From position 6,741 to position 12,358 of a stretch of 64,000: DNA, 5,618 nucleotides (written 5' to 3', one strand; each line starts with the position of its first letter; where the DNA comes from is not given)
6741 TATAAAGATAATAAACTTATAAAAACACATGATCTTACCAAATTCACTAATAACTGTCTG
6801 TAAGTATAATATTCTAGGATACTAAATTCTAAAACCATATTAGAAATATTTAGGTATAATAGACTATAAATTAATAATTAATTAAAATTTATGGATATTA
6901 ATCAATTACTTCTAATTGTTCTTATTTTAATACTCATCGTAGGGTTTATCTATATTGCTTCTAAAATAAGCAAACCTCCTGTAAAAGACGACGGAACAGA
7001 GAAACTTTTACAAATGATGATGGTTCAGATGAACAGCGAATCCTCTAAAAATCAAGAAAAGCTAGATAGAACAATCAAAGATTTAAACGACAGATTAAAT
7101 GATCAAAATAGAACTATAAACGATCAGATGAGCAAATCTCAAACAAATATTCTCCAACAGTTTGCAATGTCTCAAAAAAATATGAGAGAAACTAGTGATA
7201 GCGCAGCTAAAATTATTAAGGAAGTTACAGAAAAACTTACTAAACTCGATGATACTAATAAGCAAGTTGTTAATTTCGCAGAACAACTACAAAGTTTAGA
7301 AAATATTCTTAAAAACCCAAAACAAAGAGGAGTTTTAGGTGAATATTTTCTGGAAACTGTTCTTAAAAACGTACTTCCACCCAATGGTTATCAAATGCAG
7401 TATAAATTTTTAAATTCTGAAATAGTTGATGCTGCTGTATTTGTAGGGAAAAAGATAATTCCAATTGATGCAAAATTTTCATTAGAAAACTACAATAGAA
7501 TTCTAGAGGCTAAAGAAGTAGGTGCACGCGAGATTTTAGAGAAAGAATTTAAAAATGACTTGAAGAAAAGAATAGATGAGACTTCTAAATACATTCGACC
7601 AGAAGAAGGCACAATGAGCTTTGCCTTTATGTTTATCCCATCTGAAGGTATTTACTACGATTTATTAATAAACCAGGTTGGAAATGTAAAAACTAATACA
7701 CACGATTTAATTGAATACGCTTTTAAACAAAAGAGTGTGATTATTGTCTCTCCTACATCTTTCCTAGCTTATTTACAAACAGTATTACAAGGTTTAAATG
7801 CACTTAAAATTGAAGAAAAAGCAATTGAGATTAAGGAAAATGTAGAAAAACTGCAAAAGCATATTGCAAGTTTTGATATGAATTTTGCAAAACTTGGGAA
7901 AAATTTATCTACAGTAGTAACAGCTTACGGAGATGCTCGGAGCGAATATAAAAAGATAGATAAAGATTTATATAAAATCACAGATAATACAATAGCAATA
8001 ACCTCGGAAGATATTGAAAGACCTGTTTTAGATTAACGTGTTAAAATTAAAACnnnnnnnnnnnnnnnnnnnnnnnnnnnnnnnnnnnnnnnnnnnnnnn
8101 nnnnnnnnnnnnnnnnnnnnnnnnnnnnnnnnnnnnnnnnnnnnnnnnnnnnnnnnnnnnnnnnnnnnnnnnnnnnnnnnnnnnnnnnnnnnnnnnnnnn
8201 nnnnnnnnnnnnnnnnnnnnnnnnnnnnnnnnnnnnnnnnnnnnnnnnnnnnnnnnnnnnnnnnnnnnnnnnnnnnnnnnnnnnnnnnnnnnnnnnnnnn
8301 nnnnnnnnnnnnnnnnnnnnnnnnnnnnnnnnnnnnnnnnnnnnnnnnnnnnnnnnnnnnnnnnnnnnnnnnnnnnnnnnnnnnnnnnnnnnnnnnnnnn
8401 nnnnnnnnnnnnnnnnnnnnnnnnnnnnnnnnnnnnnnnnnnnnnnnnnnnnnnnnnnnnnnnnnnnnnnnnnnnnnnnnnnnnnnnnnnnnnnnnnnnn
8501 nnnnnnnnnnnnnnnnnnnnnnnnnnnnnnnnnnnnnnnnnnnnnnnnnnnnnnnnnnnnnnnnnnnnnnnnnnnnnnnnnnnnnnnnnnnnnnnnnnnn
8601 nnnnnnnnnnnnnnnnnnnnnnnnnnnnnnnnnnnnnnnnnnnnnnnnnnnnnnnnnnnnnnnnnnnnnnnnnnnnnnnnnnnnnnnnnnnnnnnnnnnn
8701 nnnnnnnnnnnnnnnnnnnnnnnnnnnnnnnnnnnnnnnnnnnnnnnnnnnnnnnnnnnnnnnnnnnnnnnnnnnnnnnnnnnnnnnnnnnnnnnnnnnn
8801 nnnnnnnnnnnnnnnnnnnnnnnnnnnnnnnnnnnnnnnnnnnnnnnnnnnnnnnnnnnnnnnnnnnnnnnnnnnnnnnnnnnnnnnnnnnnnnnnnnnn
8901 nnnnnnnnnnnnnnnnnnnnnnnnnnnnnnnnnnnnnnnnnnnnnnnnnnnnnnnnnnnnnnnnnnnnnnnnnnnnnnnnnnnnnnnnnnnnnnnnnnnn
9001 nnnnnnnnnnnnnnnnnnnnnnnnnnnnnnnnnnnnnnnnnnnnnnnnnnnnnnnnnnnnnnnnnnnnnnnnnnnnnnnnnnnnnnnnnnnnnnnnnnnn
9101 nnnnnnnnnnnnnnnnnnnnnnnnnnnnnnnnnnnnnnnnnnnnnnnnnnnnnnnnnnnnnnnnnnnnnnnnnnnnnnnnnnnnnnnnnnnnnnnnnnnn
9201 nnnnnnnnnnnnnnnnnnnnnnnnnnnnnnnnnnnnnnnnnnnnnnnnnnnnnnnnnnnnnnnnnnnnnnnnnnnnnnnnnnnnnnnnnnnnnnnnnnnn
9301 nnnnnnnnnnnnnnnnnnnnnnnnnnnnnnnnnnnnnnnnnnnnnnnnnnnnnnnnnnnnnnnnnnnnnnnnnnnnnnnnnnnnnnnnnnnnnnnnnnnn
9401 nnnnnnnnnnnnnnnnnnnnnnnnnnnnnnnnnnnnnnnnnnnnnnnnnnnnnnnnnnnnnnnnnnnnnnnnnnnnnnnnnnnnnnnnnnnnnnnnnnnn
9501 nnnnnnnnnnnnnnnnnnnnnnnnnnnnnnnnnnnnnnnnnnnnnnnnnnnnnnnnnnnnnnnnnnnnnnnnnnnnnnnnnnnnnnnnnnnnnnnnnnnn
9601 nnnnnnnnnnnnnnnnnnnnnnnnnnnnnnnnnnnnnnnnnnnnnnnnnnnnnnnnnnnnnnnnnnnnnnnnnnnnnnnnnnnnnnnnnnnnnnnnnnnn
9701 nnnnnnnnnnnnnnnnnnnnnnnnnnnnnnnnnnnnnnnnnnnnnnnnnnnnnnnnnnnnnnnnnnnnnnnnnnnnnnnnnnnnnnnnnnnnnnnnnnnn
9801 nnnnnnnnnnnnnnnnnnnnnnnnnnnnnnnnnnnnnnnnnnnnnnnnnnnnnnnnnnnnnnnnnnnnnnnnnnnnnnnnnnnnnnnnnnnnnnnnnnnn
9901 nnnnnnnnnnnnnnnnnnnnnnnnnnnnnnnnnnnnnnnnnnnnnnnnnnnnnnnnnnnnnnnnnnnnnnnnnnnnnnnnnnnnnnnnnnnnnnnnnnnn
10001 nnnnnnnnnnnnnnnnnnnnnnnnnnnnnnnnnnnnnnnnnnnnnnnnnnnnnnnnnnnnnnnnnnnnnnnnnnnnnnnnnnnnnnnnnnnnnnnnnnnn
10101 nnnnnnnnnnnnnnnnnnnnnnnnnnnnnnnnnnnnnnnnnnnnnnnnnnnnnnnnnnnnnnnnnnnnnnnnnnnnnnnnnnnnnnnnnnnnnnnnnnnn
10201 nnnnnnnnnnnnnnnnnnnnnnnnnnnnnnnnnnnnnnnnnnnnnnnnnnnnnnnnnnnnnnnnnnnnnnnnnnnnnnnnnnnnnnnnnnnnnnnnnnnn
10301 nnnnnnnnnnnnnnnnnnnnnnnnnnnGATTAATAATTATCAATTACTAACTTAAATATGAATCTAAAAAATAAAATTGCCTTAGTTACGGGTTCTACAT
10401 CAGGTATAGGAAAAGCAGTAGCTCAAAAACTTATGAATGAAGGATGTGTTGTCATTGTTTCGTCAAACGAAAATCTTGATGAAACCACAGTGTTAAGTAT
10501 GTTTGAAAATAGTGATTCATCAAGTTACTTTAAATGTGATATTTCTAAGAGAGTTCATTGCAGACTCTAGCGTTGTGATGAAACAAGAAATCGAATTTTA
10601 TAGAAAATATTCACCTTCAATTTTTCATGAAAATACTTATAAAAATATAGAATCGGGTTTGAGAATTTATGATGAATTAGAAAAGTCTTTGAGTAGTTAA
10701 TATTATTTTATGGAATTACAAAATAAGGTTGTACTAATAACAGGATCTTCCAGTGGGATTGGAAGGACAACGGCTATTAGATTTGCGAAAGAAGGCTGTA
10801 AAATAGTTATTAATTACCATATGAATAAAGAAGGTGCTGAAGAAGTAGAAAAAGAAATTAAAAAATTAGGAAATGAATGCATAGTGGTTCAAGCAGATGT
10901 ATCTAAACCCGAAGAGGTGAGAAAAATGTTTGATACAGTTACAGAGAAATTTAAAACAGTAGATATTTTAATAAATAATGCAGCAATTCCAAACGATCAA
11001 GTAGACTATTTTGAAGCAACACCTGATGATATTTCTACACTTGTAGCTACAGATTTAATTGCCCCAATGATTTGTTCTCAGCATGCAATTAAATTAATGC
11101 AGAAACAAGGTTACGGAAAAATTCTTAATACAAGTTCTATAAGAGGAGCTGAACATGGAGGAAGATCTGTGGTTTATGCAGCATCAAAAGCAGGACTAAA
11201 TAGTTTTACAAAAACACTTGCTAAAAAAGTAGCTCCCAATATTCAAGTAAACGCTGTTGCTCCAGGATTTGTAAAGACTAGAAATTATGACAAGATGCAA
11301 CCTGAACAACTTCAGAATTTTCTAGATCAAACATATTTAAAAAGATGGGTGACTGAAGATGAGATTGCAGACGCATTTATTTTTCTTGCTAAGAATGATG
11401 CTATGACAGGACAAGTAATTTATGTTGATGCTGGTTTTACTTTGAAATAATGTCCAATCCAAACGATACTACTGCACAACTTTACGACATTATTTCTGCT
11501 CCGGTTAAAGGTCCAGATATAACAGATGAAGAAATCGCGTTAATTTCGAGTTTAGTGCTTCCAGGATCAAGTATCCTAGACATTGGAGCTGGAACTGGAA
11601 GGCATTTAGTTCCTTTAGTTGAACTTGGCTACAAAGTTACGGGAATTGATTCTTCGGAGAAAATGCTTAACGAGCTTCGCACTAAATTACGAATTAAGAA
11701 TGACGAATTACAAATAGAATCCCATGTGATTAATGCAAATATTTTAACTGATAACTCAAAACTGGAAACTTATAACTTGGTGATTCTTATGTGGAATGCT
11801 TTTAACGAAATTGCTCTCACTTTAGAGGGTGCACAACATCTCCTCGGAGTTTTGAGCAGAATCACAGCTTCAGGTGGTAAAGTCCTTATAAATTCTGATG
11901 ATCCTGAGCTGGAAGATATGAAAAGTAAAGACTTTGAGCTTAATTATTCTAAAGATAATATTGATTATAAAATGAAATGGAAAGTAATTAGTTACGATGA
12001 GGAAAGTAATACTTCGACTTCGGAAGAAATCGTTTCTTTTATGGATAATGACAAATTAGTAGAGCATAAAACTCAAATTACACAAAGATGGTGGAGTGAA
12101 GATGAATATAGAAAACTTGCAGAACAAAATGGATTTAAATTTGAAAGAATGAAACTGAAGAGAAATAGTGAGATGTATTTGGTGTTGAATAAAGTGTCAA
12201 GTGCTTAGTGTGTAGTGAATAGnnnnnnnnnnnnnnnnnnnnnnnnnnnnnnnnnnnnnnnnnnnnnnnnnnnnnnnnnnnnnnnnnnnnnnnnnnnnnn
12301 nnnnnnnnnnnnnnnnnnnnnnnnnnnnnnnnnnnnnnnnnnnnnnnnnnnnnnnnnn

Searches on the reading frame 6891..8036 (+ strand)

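Call 88: search_protein_families(library=pfam, proteins=[window:6891-8036:+], max_evalue=0.001)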
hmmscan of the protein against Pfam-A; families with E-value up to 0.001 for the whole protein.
window:6891-8036:+ (381 aa): 2 families
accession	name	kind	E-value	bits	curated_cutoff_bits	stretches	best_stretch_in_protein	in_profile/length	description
PF02646.22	RmuC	-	3.4e-52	177.8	26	1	85-360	8-278/291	RmuC family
PF04791.21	LMBR1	-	0.00084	18.8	31.9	1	9-144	173-313/510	LMBR1-like membrane protein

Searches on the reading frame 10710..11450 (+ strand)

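Call 9: search_protein_families(library=pfam, proteins=[window:10710-11450:+], max_evalue=0.01)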
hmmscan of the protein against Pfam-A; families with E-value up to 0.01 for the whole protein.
window:10710-11450:+ (246 aa): 5 families
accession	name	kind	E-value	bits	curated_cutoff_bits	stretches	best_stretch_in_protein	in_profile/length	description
PF13561.12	adh_short_C2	-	6.9e-60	203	27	1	14-244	5-236/236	Enoyl-(Acyl carrier protein) reductase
PF00106.31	adh_short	-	1.2e-53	181.9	26.6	1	6-197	1-191/195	short chain dehydrogenase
PF08659.16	KR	-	2.2e-12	47.7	22.6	1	8-181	3-174/180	KR domain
PF23441.1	SDR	-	0.00017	21.5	27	1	116-244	123-256/258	SDR-like rossmann domain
PF01370.27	Epimerase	-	0.00069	19.5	20.9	1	8-97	1-78/240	NAD dependent epimerase/dehydratase family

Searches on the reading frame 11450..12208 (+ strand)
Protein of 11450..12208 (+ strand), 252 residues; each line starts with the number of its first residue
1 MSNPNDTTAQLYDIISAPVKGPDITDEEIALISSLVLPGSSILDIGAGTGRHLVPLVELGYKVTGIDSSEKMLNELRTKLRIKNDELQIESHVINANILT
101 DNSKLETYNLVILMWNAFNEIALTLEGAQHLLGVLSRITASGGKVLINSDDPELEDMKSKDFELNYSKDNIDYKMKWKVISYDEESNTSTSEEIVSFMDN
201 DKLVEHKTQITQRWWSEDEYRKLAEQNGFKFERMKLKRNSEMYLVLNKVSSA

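Call 9: search_protein_families(library=pfam, proteins=[window:11450-12208:+], max_evalue=0.01)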
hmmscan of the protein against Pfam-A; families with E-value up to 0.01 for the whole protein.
window:11450-12208:+ (252 aa): 10 families
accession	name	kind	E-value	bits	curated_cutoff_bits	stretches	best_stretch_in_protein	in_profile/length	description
PF13649.12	Methyltransf_25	-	1.2e-10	42.4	27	1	42-143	1-97/97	Methyltransferase domain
PF03848.20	TehB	-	7.4e-08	32.5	20.4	1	34-185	27-171/193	Tellurite resistance protein TehB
PF08242.18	Methyltransf_12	-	7.5e-08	33.5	30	1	43-144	1-97/98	Methyltransferase domain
PF13489.12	Methyltransf_23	-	7.7e-08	32.7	27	1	38-230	22-160/164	Methyltransferase domain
PF13847.12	Methyltransf_31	-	1.6e-07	31.6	27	1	39-162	4-127/145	Methyltransferase domain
PF08241.18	Methyltransf_11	-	3.8e-07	31.1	21.2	1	43-145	1-93/95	Methyltransferase domain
PF00398.26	RrnaAD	-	0.00036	20.2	24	1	38-101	30-88/263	Ribosomal RNA adenine dimethylase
PF01209.24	Ubie_methyltran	-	0.00068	19.5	20.1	1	36-157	45-162/233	ubiE/COQ5 methyltransferase family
PF01555.25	N6_N4_Mtase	-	0.001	19.5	26.7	0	108-226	10-135/221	DNA methylase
PF07021.18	MetW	-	0.0034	17.5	21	1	28-75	3-51/193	Methionine biosynthesis protein MetW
